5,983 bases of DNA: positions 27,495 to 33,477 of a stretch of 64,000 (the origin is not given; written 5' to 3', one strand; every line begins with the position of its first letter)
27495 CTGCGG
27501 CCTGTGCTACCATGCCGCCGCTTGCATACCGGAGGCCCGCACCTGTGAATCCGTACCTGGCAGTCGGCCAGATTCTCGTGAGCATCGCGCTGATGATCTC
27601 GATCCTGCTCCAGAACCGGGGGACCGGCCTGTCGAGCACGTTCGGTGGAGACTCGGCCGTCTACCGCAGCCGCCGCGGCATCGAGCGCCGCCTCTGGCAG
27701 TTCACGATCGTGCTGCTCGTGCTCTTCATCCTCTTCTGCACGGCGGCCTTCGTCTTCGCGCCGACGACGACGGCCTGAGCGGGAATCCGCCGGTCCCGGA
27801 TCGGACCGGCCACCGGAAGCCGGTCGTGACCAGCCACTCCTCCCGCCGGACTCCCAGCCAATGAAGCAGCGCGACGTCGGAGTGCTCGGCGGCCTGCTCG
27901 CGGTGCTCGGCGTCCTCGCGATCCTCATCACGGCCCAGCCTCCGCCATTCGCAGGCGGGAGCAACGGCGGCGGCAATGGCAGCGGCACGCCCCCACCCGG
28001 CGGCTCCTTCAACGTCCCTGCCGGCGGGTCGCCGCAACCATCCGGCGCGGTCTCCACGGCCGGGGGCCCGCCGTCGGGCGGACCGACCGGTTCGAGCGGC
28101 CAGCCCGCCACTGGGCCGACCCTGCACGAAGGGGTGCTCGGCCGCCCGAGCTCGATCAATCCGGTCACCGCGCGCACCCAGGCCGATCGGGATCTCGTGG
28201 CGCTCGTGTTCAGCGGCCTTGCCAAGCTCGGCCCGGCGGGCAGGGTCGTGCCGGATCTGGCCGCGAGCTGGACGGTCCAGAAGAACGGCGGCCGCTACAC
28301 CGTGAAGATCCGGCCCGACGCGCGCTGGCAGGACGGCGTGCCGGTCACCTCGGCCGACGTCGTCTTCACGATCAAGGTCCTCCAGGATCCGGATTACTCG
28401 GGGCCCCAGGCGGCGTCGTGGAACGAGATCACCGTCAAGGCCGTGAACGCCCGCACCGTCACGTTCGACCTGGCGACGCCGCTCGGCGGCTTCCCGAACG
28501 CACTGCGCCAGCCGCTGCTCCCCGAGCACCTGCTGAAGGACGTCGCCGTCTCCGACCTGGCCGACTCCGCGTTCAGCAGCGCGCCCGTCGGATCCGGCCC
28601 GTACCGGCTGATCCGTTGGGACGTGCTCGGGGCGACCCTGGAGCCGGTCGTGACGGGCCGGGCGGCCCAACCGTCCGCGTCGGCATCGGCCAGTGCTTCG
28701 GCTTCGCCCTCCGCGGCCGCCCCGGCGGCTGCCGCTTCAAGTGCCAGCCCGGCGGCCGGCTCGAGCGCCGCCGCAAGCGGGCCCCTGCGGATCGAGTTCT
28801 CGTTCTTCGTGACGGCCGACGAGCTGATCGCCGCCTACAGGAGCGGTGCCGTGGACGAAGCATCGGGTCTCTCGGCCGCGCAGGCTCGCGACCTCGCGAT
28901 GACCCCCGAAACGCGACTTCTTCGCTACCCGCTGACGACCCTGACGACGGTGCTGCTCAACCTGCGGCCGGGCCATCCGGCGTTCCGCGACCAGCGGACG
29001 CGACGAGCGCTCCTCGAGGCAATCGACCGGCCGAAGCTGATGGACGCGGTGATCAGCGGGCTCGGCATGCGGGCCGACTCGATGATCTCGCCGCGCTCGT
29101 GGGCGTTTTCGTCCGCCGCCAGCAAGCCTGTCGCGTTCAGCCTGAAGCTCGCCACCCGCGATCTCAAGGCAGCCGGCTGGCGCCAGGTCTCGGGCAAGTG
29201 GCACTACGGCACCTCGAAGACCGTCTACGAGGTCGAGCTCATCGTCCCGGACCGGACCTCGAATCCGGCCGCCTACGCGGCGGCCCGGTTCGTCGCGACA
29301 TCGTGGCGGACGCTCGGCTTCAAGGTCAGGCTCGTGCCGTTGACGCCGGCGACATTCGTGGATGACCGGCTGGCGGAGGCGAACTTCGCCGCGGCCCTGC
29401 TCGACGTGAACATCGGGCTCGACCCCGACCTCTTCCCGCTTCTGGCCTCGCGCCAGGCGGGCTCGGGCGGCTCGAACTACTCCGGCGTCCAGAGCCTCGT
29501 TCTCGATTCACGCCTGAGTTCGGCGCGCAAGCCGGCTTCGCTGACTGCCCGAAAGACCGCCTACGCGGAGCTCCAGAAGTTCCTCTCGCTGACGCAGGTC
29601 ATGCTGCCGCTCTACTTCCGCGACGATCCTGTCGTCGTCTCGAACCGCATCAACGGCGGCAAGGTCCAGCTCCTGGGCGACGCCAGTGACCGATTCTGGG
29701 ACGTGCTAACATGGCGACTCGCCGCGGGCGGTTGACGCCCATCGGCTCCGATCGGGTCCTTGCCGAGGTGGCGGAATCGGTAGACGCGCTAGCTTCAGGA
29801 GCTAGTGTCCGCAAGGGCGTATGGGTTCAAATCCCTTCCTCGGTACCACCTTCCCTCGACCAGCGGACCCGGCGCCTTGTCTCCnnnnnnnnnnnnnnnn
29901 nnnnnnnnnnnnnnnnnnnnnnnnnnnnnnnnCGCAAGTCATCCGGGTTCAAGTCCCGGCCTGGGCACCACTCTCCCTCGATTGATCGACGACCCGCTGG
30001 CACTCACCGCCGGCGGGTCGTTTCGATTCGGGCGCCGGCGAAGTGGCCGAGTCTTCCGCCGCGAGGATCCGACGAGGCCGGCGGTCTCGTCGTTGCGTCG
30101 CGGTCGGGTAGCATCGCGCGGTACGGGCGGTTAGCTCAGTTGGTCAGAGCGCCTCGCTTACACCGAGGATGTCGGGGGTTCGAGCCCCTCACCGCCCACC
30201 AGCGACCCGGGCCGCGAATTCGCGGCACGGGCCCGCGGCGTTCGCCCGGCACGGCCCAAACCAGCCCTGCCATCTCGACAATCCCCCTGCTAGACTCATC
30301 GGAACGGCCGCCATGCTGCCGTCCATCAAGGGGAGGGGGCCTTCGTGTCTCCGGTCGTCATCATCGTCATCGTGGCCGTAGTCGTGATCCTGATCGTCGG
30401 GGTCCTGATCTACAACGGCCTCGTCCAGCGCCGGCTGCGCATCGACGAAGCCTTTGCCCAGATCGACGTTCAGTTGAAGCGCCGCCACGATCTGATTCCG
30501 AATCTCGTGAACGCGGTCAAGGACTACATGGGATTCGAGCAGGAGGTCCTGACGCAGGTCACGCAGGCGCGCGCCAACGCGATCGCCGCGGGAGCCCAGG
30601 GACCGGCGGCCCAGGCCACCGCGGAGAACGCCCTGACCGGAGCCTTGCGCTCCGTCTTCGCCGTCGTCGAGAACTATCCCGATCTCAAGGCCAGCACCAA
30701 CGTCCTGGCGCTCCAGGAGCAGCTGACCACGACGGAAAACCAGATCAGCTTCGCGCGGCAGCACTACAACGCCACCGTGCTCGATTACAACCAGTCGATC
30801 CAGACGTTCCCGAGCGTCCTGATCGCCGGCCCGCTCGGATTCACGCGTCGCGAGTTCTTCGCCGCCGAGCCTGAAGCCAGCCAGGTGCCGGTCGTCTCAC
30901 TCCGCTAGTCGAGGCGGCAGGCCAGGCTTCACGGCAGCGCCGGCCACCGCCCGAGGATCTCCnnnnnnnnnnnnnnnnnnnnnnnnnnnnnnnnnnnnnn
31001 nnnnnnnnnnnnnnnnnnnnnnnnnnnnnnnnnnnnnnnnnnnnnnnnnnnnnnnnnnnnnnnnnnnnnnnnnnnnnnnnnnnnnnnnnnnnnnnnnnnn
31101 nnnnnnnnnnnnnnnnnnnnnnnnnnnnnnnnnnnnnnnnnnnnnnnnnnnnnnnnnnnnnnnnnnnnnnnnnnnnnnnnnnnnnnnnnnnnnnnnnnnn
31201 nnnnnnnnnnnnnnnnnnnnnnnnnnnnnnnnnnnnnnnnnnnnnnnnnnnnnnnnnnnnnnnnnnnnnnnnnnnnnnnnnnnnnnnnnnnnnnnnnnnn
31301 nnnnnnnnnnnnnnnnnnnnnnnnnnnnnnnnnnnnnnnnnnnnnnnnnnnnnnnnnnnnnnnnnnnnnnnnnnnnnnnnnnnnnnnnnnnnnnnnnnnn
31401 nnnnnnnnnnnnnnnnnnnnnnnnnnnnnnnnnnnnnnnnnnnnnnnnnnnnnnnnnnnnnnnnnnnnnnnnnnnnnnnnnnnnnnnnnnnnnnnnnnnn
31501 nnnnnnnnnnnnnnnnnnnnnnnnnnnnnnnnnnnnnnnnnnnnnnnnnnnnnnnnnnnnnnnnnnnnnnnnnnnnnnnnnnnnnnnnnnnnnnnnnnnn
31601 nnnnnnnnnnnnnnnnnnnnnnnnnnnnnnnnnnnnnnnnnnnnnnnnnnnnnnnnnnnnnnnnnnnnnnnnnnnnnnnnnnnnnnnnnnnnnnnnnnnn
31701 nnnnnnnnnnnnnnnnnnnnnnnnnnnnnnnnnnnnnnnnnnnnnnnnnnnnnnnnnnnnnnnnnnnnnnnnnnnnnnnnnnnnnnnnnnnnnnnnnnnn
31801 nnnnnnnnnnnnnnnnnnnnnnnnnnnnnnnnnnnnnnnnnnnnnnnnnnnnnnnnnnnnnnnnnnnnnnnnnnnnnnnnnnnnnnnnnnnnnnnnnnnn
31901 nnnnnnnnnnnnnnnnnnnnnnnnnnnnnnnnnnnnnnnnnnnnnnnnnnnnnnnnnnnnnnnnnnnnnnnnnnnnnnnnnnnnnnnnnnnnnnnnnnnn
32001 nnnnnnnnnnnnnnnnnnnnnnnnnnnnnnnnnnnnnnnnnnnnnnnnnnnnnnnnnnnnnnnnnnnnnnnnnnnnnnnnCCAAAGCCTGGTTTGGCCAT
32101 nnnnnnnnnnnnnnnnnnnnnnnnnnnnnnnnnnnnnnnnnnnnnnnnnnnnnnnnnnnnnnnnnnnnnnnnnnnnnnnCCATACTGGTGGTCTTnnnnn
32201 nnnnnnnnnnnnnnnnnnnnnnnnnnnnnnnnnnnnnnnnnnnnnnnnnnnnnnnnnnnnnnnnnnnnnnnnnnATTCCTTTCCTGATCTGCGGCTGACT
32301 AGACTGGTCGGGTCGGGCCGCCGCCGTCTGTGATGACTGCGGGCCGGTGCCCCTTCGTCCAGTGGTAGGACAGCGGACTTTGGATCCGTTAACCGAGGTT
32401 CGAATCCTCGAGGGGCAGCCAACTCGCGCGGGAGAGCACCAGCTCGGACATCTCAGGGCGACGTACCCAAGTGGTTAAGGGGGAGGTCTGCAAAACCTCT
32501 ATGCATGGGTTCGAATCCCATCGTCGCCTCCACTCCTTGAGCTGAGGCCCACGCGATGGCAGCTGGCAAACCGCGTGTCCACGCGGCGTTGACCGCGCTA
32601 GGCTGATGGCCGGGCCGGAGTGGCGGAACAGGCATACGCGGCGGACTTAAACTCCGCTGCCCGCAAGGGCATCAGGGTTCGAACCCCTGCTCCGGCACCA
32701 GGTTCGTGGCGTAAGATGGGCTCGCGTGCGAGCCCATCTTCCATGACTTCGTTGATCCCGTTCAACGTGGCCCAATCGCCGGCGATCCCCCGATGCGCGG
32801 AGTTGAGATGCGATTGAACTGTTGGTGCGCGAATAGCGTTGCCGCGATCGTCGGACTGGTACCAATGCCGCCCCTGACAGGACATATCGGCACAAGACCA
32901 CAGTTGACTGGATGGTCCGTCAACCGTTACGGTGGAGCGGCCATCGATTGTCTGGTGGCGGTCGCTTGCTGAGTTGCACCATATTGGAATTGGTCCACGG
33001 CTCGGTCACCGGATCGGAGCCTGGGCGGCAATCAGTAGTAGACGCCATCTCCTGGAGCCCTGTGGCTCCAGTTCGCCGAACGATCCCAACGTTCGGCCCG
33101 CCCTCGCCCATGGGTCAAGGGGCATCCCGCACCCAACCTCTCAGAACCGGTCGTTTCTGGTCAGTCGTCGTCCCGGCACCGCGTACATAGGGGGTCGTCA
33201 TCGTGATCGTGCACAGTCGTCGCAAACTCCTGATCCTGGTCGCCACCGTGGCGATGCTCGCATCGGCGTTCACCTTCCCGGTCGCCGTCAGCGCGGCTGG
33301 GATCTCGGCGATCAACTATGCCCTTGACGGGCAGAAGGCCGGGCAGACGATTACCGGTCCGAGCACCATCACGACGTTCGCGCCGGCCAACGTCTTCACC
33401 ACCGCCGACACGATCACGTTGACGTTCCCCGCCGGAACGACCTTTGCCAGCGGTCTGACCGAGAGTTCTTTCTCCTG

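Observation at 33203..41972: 8.8-kb gene for a ~2,900-aa secreted protein built from 29 tandem copies of a repeat I cannot assign to any named family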

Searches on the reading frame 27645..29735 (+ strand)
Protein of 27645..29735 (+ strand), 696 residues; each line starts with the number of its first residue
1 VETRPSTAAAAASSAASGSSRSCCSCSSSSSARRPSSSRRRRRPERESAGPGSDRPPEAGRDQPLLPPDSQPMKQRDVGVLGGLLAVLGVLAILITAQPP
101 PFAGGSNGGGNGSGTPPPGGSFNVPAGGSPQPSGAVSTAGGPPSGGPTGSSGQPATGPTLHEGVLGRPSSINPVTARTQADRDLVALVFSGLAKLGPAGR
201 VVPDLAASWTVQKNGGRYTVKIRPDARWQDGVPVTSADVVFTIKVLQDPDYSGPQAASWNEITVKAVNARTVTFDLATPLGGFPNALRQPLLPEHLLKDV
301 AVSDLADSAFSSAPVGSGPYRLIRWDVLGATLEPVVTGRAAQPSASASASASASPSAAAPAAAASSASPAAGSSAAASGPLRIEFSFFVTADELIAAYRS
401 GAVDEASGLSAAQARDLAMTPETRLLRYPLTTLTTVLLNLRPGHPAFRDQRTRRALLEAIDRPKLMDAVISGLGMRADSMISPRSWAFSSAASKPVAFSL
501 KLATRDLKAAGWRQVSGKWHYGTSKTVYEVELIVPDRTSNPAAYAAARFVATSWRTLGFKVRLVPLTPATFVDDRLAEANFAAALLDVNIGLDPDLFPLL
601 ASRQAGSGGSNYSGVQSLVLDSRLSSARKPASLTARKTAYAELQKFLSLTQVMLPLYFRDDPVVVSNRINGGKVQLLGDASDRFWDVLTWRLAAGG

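Call 25: search_protein_families(library=ncbifam, max_evalue=0.00001, proteins=[window:27645-29735:+])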
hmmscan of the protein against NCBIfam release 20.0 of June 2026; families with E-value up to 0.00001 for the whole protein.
window:27645-29735:+ (696 aa): 10 families
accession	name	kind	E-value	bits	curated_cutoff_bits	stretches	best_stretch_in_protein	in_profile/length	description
NF045467.1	Opp4A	equivalog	1e-30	106.5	650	2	445-686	312-555/556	oligopeptide ABC transporter substrate-binding protein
TIGR02294.1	nickel_nikA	equivalog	5e-22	78.1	393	2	433-668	249-482/501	nickel ABC transporter substrate-binding protein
TIGR04028.1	SBP_KPN_01854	hypoth_equivalog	3.9e-18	65.3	468.5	1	437-579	257-395/509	TIGR04028 family ABC transporter substrate-binding protein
NF011689.0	PRK15109.1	equivalog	1.8e-14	53.3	560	1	417-657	281-508/547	ABC transporter substrate-binding protein SapA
NF011684.0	PRK15104.1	equivalog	1.9e-12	46.7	947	1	169-257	50-137/543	oligopeptide ABC transporter substrate-binding protein OppA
NF007287.0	PRK09755.1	equivalog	1.1e-11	44.3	1098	1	168-264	43-139/535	ABC transporter substrate-binding protein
NF043070.1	DppA_dipep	equivalog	2.8e-11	42.7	1005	1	449-644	306-491/535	dipeptide ABC transporter periplasmic-binding protein DppA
NF011942.0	PRK15413.1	equivalog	5.7e-11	41.8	594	1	186-326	56-194/512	glutathione ABC transporter substrate-binding protein GsiB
NF045468.1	Opp5A_nikA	equivalog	6.4e-11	41.4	600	0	188-324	44-168/488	nickel ABC transporter substrate-binding protein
NF047575.1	opine_bind_CntA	exception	3.2e-08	32.6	800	0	192-249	69-125/535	staphylopine-dependent metal ABC transporter substrate-binding lipoprotein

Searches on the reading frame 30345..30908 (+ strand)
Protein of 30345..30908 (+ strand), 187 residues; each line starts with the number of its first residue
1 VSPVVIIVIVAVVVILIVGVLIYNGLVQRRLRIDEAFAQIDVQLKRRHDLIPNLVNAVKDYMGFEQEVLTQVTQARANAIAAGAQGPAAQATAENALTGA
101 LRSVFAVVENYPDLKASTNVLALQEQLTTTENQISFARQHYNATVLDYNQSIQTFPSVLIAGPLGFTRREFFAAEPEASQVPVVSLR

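Call 25: search_protein_families(library=ncbifam, max_evalue=0.00001, proteins=[window:30345-30908:+])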
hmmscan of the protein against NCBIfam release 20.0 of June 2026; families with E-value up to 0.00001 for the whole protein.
window:30345-30908:+ (187 aa): 1 family
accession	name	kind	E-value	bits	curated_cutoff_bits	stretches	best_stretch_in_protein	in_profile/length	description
NF040966.1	MamQ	equivalog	3.7e-27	95.2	250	2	93-185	108-203/221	magnetosome protein MamQ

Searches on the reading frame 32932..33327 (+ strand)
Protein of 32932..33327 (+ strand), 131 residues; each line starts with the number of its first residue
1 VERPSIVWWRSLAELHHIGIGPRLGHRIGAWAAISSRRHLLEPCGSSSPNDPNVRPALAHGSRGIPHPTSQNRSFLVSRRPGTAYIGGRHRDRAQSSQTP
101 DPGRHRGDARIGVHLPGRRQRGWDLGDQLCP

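Call 27: search_protein_families(library=pfam, max_evalue=0.0001, proteins=[window:32932-33327:+])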
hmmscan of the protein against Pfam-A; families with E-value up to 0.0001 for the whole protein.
window:32932-33327:+ (131 aa): 0 families
